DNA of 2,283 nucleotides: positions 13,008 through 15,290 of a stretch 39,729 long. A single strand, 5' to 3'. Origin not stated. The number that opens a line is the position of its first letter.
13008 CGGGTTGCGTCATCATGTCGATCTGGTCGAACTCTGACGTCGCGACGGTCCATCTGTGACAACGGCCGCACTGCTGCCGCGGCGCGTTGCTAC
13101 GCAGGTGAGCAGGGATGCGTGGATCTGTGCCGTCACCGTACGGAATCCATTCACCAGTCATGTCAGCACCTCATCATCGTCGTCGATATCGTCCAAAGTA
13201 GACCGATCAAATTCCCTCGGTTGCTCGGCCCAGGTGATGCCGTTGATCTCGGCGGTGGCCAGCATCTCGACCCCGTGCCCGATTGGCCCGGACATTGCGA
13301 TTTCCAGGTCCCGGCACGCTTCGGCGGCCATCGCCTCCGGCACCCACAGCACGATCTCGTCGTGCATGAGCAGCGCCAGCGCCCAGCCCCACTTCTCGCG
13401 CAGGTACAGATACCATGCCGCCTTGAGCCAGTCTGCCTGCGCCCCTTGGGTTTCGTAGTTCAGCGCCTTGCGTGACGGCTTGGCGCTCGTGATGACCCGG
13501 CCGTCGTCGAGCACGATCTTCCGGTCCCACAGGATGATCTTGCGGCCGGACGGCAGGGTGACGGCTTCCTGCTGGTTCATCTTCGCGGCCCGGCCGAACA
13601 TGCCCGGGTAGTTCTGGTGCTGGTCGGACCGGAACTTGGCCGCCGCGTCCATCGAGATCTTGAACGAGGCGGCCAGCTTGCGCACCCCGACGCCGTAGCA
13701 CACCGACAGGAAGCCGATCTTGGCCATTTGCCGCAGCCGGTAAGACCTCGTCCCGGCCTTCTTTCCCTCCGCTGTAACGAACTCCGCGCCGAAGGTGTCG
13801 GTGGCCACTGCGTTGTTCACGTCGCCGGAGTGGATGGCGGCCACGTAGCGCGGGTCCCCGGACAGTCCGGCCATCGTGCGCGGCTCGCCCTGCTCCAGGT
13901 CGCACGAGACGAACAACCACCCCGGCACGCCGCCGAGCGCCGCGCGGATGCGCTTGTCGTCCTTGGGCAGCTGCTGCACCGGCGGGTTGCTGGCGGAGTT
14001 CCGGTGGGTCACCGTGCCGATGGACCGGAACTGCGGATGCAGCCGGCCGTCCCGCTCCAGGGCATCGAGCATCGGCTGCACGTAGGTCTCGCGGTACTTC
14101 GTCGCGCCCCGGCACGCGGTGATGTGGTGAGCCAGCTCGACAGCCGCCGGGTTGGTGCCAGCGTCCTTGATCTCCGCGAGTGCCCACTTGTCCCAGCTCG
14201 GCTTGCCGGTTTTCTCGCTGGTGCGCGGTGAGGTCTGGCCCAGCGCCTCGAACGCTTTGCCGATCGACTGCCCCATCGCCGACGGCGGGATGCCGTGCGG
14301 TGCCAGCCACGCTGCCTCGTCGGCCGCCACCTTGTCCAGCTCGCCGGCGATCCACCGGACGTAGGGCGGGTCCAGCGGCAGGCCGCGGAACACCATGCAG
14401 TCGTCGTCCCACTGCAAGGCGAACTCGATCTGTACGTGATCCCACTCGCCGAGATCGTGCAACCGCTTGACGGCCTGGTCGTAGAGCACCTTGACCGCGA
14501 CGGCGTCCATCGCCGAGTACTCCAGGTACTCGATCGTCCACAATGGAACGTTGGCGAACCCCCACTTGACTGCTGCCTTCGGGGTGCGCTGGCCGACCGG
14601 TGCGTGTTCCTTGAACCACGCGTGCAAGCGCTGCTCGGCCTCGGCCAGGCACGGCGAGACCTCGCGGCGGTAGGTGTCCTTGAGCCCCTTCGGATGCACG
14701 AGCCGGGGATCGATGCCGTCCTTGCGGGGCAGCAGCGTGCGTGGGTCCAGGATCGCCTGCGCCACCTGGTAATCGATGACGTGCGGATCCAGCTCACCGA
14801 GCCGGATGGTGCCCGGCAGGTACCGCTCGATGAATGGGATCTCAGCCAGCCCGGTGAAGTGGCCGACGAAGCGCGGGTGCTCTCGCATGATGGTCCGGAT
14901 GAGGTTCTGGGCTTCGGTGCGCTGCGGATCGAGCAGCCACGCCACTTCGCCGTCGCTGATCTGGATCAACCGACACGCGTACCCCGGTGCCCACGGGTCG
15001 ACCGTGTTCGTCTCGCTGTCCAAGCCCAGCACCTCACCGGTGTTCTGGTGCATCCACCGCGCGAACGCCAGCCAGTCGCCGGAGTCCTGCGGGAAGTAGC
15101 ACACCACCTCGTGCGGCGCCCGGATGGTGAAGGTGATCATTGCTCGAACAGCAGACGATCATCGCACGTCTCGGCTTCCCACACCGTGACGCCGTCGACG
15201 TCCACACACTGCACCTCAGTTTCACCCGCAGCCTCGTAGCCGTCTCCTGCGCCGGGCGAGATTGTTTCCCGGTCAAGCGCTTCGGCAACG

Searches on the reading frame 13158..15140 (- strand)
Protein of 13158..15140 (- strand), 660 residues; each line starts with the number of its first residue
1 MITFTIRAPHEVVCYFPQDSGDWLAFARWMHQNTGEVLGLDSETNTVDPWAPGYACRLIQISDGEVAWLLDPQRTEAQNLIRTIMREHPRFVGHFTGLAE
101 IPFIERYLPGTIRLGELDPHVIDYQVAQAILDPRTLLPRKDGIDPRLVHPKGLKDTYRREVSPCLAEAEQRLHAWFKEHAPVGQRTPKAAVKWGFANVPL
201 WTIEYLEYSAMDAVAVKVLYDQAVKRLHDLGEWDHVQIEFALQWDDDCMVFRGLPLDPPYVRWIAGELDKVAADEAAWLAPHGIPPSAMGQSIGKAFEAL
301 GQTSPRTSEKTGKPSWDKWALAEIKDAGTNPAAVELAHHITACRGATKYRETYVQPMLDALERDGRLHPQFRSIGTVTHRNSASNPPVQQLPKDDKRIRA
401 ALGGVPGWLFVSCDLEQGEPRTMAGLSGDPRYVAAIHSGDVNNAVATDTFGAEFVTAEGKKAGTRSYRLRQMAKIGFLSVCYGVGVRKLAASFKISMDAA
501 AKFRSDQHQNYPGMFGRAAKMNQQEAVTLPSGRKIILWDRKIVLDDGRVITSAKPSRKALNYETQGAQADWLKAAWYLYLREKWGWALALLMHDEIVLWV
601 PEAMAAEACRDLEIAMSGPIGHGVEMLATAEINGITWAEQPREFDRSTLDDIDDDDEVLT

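Call 13: search_protein_families(library=pfam, proteins=[window:13158-15140:-], max_evalue=0.01)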
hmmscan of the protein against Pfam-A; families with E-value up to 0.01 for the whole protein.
window:13158-15140:- (660 aa): 2 families
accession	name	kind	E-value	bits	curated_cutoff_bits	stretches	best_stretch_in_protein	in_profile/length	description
PF00476.26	DNA_pol_A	-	2e-36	126.2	34.3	1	297-629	43-372/381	DNA polymerase family A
PF01612.26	DNA_pol_A_exo1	-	5.1e-05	23.6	23.6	1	34-95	20-83/173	3'-5' exonuclease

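Call 14: search_protein_families(library=phrogs, proteins=[window:13158-15140:-], max_evalue=0.01)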
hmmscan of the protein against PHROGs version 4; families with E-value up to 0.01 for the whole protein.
window:13158-15140:- (660 aa): 6 families
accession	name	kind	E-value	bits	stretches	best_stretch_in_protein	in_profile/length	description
phrog_17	-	DNA, RNA and nucleotide metabolism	1.1e-65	223.4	1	29-639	664-1232/1445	DNA polymerase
phrog_10285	-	DNA, RNA and nucleotide metabolism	1.2e-12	48.5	1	393-497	40-139/321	DNA polymerase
phrog_15971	-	DNA, RNA and nucleotide metabolism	5.3e-11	43.3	1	309-583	71-311/376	DNA polymerase I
phrog_2573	-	DNA, RNA and nucleotide metabolism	1.4e-07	32.1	1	407-616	16-245/336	DNA polymerase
phrog_12241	-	DNA, RNA and nucleotide metabolism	9.9e-06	25.7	1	340-398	442-495/502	DNA polymerase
phrog_23226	-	DNA, RNA and nucleotide metabolism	0.00047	19.7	1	291-428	219-359/611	DNA polymerase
